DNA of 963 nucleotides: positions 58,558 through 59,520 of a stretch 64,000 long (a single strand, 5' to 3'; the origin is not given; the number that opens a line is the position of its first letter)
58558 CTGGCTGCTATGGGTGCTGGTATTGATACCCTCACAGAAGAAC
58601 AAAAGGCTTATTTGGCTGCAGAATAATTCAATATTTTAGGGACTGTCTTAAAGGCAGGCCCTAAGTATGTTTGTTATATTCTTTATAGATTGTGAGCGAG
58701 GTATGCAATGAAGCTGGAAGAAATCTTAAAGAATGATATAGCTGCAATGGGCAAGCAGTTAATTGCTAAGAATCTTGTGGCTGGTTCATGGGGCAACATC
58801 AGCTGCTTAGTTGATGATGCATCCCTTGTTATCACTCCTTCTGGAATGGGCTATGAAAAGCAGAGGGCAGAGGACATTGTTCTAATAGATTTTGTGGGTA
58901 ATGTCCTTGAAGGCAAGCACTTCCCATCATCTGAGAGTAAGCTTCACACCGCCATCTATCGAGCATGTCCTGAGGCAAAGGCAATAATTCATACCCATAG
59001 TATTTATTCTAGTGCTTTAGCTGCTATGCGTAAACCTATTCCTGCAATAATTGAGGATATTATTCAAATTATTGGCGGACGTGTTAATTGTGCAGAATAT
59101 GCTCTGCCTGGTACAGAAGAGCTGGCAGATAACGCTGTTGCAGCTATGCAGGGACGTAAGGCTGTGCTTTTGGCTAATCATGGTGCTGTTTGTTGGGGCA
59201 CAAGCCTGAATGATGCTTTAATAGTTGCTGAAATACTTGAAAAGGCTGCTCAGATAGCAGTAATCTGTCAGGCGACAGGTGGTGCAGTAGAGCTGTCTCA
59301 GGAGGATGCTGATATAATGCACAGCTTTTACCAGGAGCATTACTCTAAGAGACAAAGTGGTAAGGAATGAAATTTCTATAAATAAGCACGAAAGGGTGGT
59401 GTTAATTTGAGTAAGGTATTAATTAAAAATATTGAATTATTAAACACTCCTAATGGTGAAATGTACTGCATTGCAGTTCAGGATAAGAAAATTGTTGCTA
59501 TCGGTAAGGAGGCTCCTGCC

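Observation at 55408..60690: Integrated SAM by-product salvage cluster: mtnP-mtnA-ahcY-class II aldolase-mtaD (DHAP-shunt-like, covering MTA, 5'-deoxyadenosine and SAH)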

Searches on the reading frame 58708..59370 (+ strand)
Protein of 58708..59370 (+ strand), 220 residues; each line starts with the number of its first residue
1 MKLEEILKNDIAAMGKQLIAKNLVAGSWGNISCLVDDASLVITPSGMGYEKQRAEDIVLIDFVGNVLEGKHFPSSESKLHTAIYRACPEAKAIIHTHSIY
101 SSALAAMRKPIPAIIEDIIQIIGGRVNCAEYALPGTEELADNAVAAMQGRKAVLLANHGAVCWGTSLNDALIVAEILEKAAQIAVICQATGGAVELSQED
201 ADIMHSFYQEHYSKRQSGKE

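Call 3: search_protein_families(library=ncbifam, proteins=[window:58708-59370:+], max_evalue=0.00001)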
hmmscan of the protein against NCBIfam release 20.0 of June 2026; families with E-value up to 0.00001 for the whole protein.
window:58708-59370:+ (220 aa): 31 families (the best 25 are shown)
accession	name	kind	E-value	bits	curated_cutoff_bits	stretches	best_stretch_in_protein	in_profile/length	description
NF005302.0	PRK06833.1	equivalog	5.7e-52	176.3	264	1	7-210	6-209/214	L-fuculose-phosphate aldolase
NF005123.0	PRK06557.1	subfamily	1.2e-45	155.9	251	1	7-214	12-222/223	L-ribulose-5-phosphate 4-epimerase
NF004527.0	PRK05874.1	equivalog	3.7e-43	147.6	308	1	10-200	10-202/218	L-fuculose-phosphate aldolase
NF053831.1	RU1PAldHalo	equivalog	3.8e-41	140.8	300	1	21-205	17-200/208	ribulose-1-phosphate aldolase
NF005984.0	PRK08087.1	subfamily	6.2e-38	130.7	264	1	9-201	8-199/215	L-fuculose-phosphate aldolase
NF043034.1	OxoTetrPhDc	equivalog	6e-36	124.2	250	1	4-190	2-191/205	3-oxo-tetronate 4-phosphate decarboxylase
NF006047.0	PRK08193.1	subfamily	9.6e-35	120.2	257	1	6-215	4-221/231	L-ribulose-5-phosphate 4-epimerase AraD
TIGR01086.1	fucA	equivalog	1.5e-33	116.3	400.25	1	22-199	20-195/214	L-fuculose-phosphate aldolase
NF040649.1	FucA_Meth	equivalog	3e-31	108.7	250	1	11-187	6-176/179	L-fuculose phosphate aldolase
TIGR00760.1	araD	equivalog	2.7e-29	102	389.1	1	5-215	3-219/228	L-ribulose-5-phosphate 4-epimerase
NF006413.0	PRK08660.1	equivalog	6.5e-29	101.1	203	1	9-188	4-178/184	aldolase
NF009003.0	PRK12348.1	subfamily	2.1e-28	99.5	331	1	7-207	4-214/228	L-ribulose-5-phosphate 4-epimerase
NF005484.0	PRK07090.1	equivalog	6e-26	91.3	261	1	8-210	32-236/260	aldolase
TIGR03328.1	salvage_mtnB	equivalog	9.4e-26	90.5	137.05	1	12-106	2-97/194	methylthioribulose 1-phosphate dehydratase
NF009625.0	PRK13145.1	equivalog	1.7e-25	89.9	369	1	7-210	8-223/235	L-ribulose-5-phosphate 4-epimerase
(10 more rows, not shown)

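Call 4: search_protein_families(library=pfam, proteins=[window:58708-59370:+], max_evalue=0.00001)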
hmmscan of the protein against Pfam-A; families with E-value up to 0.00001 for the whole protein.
window:58708-59370:+ (220 aa): 1 family
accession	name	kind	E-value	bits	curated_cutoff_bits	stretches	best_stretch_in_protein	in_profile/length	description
PF00596.27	Aldolase_II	-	4.8e-56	190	22.2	1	10-185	2-183/183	Class II Aldolase and Adducin N-terminal domain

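Call 8: search_solved_structures(query=window:58708-59370:+, max_evalue=0.00001, show_alignments=2)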
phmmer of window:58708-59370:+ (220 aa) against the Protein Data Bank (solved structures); distinct sequences matched with E-value up to 0.00001: 37.
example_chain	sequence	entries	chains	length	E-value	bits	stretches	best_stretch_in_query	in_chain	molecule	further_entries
4c24_A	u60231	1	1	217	1.3e-39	139.2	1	7-210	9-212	L-FUCULOSE PHOSPHATE ALDOLASE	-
4c25_A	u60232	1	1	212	3.1e-39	138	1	7-205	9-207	L-FUCULOSE PHOSPHATE ALDOLASE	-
6btd_A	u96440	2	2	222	3.8e-36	127.9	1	8-201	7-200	Fuculose phosphate aldolase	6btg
1dzw_P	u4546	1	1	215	1.5e-30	109.6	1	22-202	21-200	L-fuculose phosphate aldolase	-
7x78_A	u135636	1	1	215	1.8e-30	109.4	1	22-196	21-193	L-fuculose phosphate aldolase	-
1fua_A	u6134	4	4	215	3.9e-30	108.3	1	22-202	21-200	L-FUCULOSE-1-PHOSPHATE ALDOLASE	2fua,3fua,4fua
1dzu_P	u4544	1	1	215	4e-30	108.3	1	22-202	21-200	L-fuculose phosphate aldolase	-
1dzy_P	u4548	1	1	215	4e-30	108.2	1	22-202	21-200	L-FUCULOSE-1-PHOSPHATE ALDOLASE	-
1dzx_P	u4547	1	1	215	4.2e-30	108.2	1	22-201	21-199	L-fuculose phosphate aldolase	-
1dzz_P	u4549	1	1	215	5.1e-30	107.9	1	22-202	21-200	L-fuculose phosphate aldolase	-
1dzv_P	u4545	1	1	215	5.9e-30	107.7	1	22-201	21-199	L-fuculose phosphate aldolase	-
1e47_P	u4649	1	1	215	1e-29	106.9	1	22-202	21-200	L-FUCULOSE 1-PHOSPHATE ALDOLASE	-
1e48_P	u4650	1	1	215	1.5e-29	106.3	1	22-201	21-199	L-FUCULOSE 1-PHOSPHATE ALDOLASE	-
1e4c_P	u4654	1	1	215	1.7e-29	106.2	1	22-201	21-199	L-FUCULOSE 1-PHOSPHATE ALDOLASE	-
1e46_P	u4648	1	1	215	2e-29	106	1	22-202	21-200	L-FUCULOSE 1-PHOSPHATE ALDOLASE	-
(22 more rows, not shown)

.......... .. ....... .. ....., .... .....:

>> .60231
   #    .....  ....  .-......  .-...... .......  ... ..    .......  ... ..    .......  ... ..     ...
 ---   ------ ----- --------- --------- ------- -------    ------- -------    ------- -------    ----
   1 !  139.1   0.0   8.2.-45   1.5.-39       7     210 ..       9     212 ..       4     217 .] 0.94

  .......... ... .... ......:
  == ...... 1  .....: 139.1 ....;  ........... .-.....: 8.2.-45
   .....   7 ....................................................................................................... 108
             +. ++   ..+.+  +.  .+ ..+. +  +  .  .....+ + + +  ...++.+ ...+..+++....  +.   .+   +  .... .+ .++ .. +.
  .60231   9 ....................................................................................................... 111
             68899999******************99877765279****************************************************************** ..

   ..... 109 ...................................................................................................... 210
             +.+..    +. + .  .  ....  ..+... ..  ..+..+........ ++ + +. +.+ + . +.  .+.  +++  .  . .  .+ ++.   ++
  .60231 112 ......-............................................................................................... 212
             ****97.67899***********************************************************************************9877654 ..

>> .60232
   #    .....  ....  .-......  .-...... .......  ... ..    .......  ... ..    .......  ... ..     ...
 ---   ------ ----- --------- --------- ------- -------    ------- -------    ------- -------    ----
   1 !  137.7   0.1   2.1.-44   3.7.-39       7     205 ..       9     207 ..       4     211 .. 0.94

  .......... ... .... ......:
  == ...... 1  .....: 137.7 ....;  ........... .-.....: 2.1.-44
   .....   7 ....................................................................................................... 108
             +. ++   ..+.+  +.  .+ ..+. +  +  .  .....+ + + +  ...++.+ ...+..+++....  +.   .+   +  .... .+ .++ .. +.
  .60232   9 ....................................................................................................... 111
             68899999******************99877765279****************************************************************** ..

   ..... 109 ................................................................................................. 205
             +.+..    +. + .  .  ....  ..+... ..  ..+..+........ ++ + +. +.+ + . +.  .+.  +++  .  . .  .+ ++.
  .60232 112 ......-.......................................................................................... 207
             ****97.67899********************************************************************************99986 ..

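Call 19: find_encoding_contigs(protein=window:58708-59370:+, flank=10000, max_places=6)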
Protein window:58708-59370:+ (220 aa): 3 contigs read that carry it; 1 place shown.
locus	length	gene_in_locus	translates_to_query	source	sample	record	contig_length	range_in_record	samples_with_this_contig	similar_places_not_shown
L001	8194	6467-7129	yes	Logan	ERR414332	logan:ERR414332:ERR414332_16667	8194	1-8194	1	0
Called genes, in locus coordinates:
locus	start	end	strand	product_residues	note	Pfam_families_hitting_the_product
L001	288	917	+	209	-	PF02666:PS_Dcarbxylase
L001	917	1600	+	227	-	PF01066:CDP-OH_P_transf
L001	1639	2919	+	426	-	PF00535:Glycos_transf_2, PF13641:Glyco_tranf_2_3, PF13632:Glyco_trans_2_3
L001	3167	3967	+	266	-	PF01048:PNP_UDP_1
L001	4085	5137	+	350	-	PF01008:IF-2B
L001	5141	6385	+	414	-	PF05221:AdoHcyase, PF00670:AdoHcyase_NAD, PF02826:2-Hacid_dh_C, PF07991:KARI_N (weak)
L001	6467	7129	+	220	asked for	PF00596:Aldolase_II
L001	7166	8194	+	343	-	?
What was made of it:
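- Tried and rejected: The only genome_contigs scan was spent on the aldolase, and the window's own genome was not retrievable beyond an 8-kb metagenome contig (call 19).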

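Call 20: find_homologous_proteins(query=window:58708-59370:+, max_evalue=1e-10)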
Query window:58708-59370:+ (220 aa): 1017 proteins with E <= 1e-10 among 1221 candidates; the best 120 are listed.
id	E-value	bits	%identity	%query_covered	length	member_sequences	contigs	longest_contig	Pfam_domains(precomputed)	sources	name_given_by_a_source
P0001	4.5e-135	466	97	100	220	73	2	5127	PF00596.28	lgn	-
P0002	8.0e-134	462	97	100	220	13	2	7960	PF00596.28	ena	-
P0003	1.0e-131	455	94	100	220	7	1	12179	PF00596.28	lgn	-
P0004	7.0e-120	416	84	100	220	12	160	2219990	PF00596.28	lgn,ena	-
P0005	2.1e-119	415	84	100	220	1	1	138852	PF00596.28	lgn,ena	-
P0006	2.8e-119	414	85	100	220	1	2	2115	PF00596.28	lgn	-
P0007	6.4e-119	413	84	100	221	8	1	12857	PF00596.28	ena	-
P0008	1.1e-118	412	84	100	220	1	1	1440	PF00596.28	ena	-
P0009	2.6e-118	411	85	100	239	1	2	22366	PF00596.28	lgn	-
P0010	2.7e-102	359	77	95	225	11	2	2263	PF00596.28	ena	-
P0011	3.6e-102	358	74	100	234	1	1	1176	PF00596.28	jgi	jgi:L-fuculose-phosphate aldolase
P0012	7.7e-102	357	76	97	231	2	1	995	PF00596.28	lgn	-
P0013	1.1e-101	357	76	97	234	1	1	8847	PF00596.28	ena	-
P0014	1.5e-101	356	73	100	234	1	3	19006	PF00596.28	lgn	-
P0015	1.6e-101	356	73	100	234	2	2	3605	PF00596.28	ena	-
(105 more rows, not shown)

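Call 22: find_related_loci(query=A1, collection=genome_contigs, flank=8000)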
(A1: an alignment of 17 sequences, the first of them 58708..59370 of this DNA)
Query A1 (220 aa) in genome_contigs; peptide patterns used: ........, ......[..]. (x = any residue, [..] = any of these).
145 stretches matched a pattern; 102 encode a relative of the query (tblastn E <= 1e-3); the best 80 are kept; 80 distinct loci.
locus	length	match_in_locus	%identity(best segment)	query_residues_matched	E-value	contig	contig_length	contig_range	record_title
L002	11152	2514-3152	75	8-220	2e-107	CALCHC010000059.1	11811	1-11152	MAG TPA_asm: uncultured Phascolarctobacterium sp. isolate SRR6425760_bin.77_CONCOCT_v1.1_MAG genome assembly, contig: ER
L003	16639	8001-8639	75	8-220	7e-107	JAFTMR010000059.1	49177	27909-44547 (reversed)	MAG: Phascolarctobacterium sp. isolate RGIG3958 Roe_deer_Cecum-3__c320268, whole genome shotgun sequence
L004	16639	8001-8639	75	8-220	2e-106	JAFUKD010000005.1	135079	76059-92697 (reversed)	MAG: Phascolarctobacterium sp. isolate RGIG4568 Roe_deer_Rectum-2__c1016, whole genome shotgun sequence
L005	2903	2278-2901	75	8-215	2e-108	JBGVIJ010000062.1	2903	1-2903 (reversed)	MAG: Phascolarctobacterium sp. isolate fecal_MAG_322 fecal_MAG_322_contig_0062, whole genome shotgun sequence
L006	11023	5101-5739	74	8-220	3e-105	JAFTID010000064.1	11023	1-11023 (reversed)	MAG: Phascolarctobacterium sp. isolate RGIG3840 Roe_deer_Cecum-1__c449192, whole genome shotgun sequence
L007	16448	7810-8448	73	8-220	6e-103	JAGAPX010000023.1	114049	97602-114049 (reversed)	MAG: Phascolarctobacterium sp. isolate RGIG8666 Water_deer_Colon-1__c143562, whole genome shotgun sequence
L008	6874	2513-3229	67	8-220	3e-103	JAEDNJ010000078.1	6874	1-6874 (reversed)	MAG: Phascolarctobacterium sp. isolate MAG289 NODE_10743_length_6874_cov_5.066139, whole genome shotgun sequence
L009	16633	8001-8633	73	11-220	5e-101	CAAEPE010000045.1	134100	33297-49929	MAG TPA_asm: uncultured Phascolarctobacterium sp., isolate HGM14017, WGS project CAAEPE010000000 data, contig: ERS537369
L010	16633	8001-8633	71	11-220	4e-100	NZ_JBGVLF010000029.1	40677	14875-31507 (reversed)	MAG: Phascolarctobacterium sp. isolate fecal_MAG_288 fecal_MAG_288_contig_0029, whole genome shotgun sequence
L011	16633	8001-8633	72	11-220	1e-98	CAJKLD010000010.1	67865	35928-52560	MAG TPA_asm: uncultured Phascolarctobacterium sp. isolate ERR1600716-bin.39 genome assembly, contig: NODE_566_length_678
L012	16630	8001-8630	70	11-220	1e-98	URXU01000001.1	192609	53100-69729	uncultured Phascolarctobacterium sp. isolate UMGS1456 genome assembly, contig: NODE_3_length_192609_cov_11.248400, whole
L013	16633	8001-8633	70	11-220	1e-98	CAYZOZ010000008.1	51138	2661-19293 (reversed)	MAG TPA_asm: uncultured Phascolarctobacterium sp. isolate SRP222552_co1_493 genome assembly, contig: NODE_102_length_511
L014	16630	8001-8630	71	11-220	1e-98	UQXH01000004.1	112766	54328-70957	uncultured Phascolarctobacterium sp. isolate UMGS733 genome assembly, contig: NODE_28_length_112766_cov_9.717233, whole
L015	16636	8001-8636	70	9-220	3e-98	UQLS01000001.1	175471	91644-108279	uncultured Phascolarctobacterium sp. isolate UMGS411 genome assembly, contig: NODE_16_length_175471_cov_8.620702, whole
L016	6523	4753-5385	73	11-220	1e-97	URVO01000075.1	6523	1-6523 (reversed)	uncultured Phascolarctobacterium sp. isolate UMGS1385 genome assembly, contig: NODE_1799_length_6523_cov_3.73933, whole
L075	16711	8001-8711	44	5-220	3e-61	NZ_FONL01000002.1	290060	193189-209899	Succiniclasticum ruminis DSM 9236, whole genome shotgun sequence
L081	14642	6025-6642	42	8-214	1e-50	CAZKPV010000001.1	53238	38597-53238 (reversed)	MAG TPA_asm: uncultured Clostridia bacterium isolate SRP192927_co8_28 genome assembly, contig: NODE_424_length_53238_cov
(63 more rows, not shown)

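Call 26: search_protein_families(library=ncbifam, proteins=[L081:258-974:+, L081:974-1894:+, L081:2031-3149:+, L081:3178-4092:+, L081:4089-4919:+, L081:7974-9347:-, L075:2873-4075:+, L075:4945-5805:+, L075:5836-6351:+, L075:7179-7934:+], max_evalue=1e-8)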
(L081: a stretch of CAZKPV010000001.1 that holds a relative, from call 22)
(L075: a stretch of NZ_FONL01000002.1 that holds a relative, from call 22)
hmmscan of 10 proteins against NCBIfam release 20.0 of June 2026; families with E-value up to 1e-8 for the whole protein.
L081:258-974:+ (238 aa): 1 family
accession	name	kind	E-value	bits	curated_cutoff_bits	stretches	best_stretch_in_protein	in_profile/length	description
TIGR02191.1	RNaseIII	equivalog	6.1e-75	251.5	166.25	1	11-227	2-216/219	ribonuclease III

L081:974-1894:+ (306 aa): 11 families
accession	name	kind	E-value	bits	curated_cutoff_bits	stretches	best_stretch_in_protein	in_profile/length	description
TIGR00064.1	ftsY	equivalog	2e-109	365.1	260.7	1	32-305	2-279/279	signal recognition particle-docking protein FtsY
TIGR00959.1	ffh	equivalog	1.7e-67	228.1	473.2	1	36-303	29-292/428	signal recognition particle protein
TIGR01425.1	SRP54_euk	equivalog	1.1e-46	159.5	576.25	1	34-304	28-293/428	signal recognition particle protein SRP54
TIGR03499.1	FlhF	equivalog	2.2e-21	77.1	174.15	1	9-197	115-286/286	flagellar biosynthesis GTPase FlhF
NF009367.0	PRK12724.1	equivalog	4.4e-18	65.4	718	1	104-270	222-379/433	flagellar biosynthesis regulator FlhF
NF009368.0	PRK12726.1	equivalog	1.1e-14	54.4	832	1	105-287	206-379/407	flagellar biosynthesis regulator FlhF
NF005230.0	PRK06731.1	equivalog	2e-14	53.5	553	1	104-284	85-256/281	flagellar biosynthesis regulator FlhF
NF011312.0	PRK14723.1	equivalog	5.2e-14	51.7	951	1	107-303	187-377/768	flagellar biosynthesis regulator FlhF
NF011310.0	PRK14721.1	equivalog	1.2e-11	44.6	725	1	84-272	171-348/423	flagellar biosynthesis regulator FlhF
NF009366.0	PRK12723.1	equivalog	1.7e-11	43.9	585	1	81-277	152-339/388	flagellar biosynthesis regulator FlhF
NF011311.0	PRK14722.1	equivalog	1e-10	41.3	777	1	107-289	139-320/374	flagellar biosynthesis regulator FlhF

L081:2031-3149:+ (372 aa): 12 families
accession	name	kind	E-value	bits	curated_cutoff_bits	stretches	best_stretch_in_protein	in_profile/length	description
TIGR02037.1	degP_htrA_DO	subfamily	1.1e-99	334.3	416.2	1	96-371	56-327/434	Do family serine endopeptidase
NF041521.1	HhoA_HhoB_HtrA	equivalog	1.2e-86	291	450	1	69-368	3-328/335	HhoA/HhoB/HtrA family serine endopeptidase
NF047968.1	SerProtHtrA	equivalog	3.3e-86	289.8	470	1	11-369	2-355/357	serine protease HtrA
TIGR02038.1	protease_degS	equivalog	2e-72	244.3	422.95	1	69-371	47-346/351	outer membrane-stress sensor serine endopeptidase DegS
NF007526.1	PRK10139.1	equivalog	7.8e-68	229.2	756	1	98-372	89-360/456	serine endoprotease DegQ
NF008189.1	PRK10942.1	equivalog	2.1e-67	227.6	720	1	99-371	112-381/477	serine endoprotease DegP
NF008147.1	PRK10898.1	equivalog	4.7e-64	216.7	408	1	68-370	46-346/352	outer membrane-stress sensor serine endopeptidase DegS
NF053637.1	SerProtHtrAspr2045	equivalog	5.6e-58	196.7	650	1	23-367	16-382/394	serine protease HtrA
NF040960.1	MamE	equivalog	8e-56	189.9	800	2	99-268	121-292/659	magnetosome formation protease MamE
NF050055.1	SerProtHtrAMycob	equivalog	1.2e-55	189.4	800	1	97-367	224-494/502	serine protease HtrA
NF040961.1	MamO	equivalog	5.2e-29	101.1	800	1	66-270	72-268/648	magnetosome protein MamO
NF033740.0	MarP_fam_protase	equivalog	7e-26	91.2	250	1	60-272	176-380/390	MarP family serine protease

L081:3178-4092:+ (304 aa): 10 families
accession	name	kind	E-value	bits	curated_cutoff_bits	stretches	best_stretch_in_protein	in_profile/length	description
NF000809.0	PRK00059.1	equivalog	7.1e-46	157.1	303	1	67-301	87-332/336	peptidylprolyl isomerase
NF002846.0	PRK03095.1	equivalog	4.2e-31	108.5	361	1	18-293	5-255/287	peptidylprolyl isomerase PrsA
NF002827.0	PRK03002.1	equivalog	3.4e-30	105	343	1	19-286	6-249/285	peptidylprolyl isomerase PrsA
NF003356.0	PRK04405.1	subfamily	7.4e-29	100.7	339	1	18-282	8-260/299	peptidylprolyl isomerase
NF002824.0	PRK02998.1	subfamily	4e-27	95.3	360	1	22-291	9-256/283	peptidylprolyl isomerase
NF008054.0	PRK10788.1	equivalog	3.7e-24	85.4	493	1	143-280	245-382/626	peptidylprolyl isomerase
NF002361.0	PRK01326.1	equivalog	4.4e-17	62.1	428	1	20-283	8-267/336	peptidylprolyl isomerase PrsA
NF008038.0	PRK10770.1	equivalog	6.1e-17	61.5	394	1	183-298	308-424/431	peptidylprolyl isomerase SurA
NF011969.0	PRK15441.1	equivalog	7e-16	58.4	127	1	171-256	7-92/93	peptidylprolyl isomerase PpiC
TIGR02933.1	nifM_nitrog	equivalog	1.5e-14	54.5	168.2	1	73-290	35-254/256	nitrogen fixation protein NifM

L081:4089-4919:+ (276 aa): 11 families
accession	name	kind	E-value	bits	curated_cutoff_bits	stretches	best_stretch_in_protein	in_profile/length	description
TIGR01694.1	MTAP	equivalog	6.4e-91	304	274.85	1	22-262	1-240/240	S-methyl-5'-thioadenosine phosphorylase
NF006334.0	PRK08564.1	equivalog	7e-88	294.2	382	1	21-273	8-260/267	S-methyl-5'-thioadenosine phosphorylase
NF006599.0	PRK09136.1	equivalog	1.3e-77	260.4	223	1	23-259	4-243/247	S-methyl-5'-thioinosine phosphorylase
NF005876.0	PRK07823.1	equivalog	2.6e-76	256.3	306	1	21-273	6-255/267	S-methyl-5'-thioadenosine phosphorylase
NF006492.0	PRK08931.1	equivalog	7.4e-74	248.7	437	1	22-268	5-252/291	S-methyl-5'-thioadenosine phosphorylase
NF005657.0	PRK07432.1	equivalog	7.2e-68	228.8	453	1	21-267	4-254/291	S-methyl-5'-thioadenosine phosphorylase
NF006054.0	PRK08202.1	equivalog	1e-38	133.4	218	1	53-262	66-273/274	purine-nucleoside phosphorylase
TIGR01697.1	PNPH-PUNA-XAPA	subfamily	8.1e-36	123.6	197.1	1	52-260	41-246/247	inosine/guanosine/xanthosine phosphorylase family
TIGR01698.1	PUNP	equivalog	1.9e-35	122.5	302.6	1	73-259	60-243/245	purine-nucleoside phosphorylase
TIGR01700.1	PNPH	equivalog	2.9e-29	102.3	293.35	1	53-260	42-248/249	purine nucleoside phosphorylase I, inosine and guanosine-specific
TIGR01699.1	XAPA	equivalog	7.8e-22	78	370.9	1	48-246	36-233/248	xanthosine phosphorylase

L081:7974-9347:- (457 aa): 69 families (the best 25 are shown)
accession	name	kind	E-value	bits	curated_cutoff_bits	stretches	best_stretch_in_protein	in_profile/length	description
NF053554.1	prodigi_MAP_PigE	equivalog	2e-152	509.4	850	1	15-369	373-730/837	prodigiosin MAP biosynthesis aminotransferase PigE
NF008570.0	PRK11522.1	equivalog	1e-125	420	612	1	35-437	61-457/464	putrescine aminotransferase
TIGR03372.1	putres_am_tran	equivalog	6.8e-110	368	658.65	1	41-430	55-438/442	putrescine aminotransferase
TIGR00707.1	argD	subfamily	3.1e-105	352.1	410.05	1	38-434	5-380/381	acetylornithine/succinylornithine family transaminase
NF002874.0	PRK03244.1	equivalog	2.8e-102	342.5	457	1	45-438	28-396/399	acetylornithine transaminase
NF004426.0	PRK05769.1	equivalog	3.5e-99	332.6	552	2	192-435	213-438/441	acetyl ornithine aminotransferase family protein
NF005993.0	PRK08117.1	subfamily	4.9e-99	331.8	574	2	194-436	201-429/433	aspartate aminotransferase family protein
NF042418.1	LysJ_Th_th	equivalog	1.7e-98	330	700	1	42-434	18-385/386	[LysW]-aminoadipate semialdehyde transaminase LysJ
NF002797.0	PRK02936.1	equivalog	6.9e-95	318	496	1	46-437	15-380/385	acetylornithine transaminase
NF002325.0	PRK01278.1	subfamily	1.7e-91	306.9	372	1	45-436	16-388/395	acetylornithine transaminase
NF003145.0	PRK04073.1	equivalog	4.9e-91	305.2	656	1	45-434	25-395/396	ornithine--oxo-acid transaminase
TIGR01885.1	Orn_aminotrans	equivalog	1.4e-86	290.8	378.4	1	44-431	21-398/402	ornithine--oxo-acid transaminase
TIGR00709.1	dat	subfamily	1.4e-81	274.4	401.6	1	42-430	21-429/442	diaminobutyrate--2-oxoglutarate transaminase family protein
NF006228.0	PRK08360.1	equivalog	4.1e-81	272.9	608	2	198-434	202-424/443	aspartate aminotransferase family protein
NF005393.0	PRK06938.1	subfamily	1.1e-80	271.2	671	2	200-431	235-459/469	diaminobutyrate--2-oxoglutarate transaminase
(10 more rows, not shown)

L075:2873-4075:+ (400 aa): 0 families

L075:4945-5805:+ (286 aa): 2 families
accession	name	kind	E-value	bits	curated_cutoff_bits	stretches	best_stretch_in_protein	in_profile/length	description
TIGR00950.1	2A78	equivalog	4.3e-32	111.6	230.2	1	32-279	12-264/264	carboxylate/amino acid/amine transporter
NF050091.1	ArAmAcExpYddG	equivalog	2.2e-16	60.2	300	1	40-226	38-227/285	aromatic amino acid exporter YddG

L075:5836-6351:+ (171 aa): 0 families

L075:7179-7934:+ (251 aa): 10 families
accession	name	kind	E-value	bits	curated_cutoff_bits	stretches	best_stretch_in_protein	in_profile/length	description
NF002463.0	PRK01683.1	equivalog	4.4e-24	85.5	297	1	4-250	3-256/258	trans-aconitate 2-methyltransferase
NF010703.0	PRK14103.1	equivalog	1.3e-18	67.4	320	1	5-145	2-140/256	trans-aconitate 2-methyltransferase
TIGR02072.1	BioC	equivalog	2.8e-18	66.6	184.95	1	7-156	6-158/244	malonyl-ACP O-methyltransferase BioC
NF043040.1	corrin_prot_MT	hypoth_equivalog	1.3e-14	54.2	180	1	22-128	32-146/216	corrinoid protein-associated methyltransferase CpaM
NF045667.1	MTase_DVU1556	equivalog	2e-11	43.8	155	1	22-129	12-119/213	DVU_1556 family methyltransferase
NF007610.0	PRK10258.1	equivalog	6e-10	38.9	342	1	7-127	17-136/251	malonyl-ACP O-methyltransferase BioC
NF008264.0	PRK11036.1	equivalog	7.3e-10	38.7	366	1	24-131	37-149/261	tRNA uridine 5-oxyacetic acid(34) methyltransferase CmoM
TIGR02021.1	BchM-ChlM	equivalog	2.5e-09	36.9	158.9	1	26-86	46-114/218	magnesium protoporphyrin IX methyltransferase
TIGR01983.1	UbiG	equivalog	3.8e-09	36.2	102.95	1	29-128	46-150/228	bifunctional 2-polyprenyl-6-hydroxyphenol methylase/3-demethylubiquinol 3-O-methyltransferase UbiG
NF041820.1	daptide_MTase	equivalog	5.9e-09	35.7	175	0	24-136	29-149/243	daptide-type RiPP biosynthesis methyltransferase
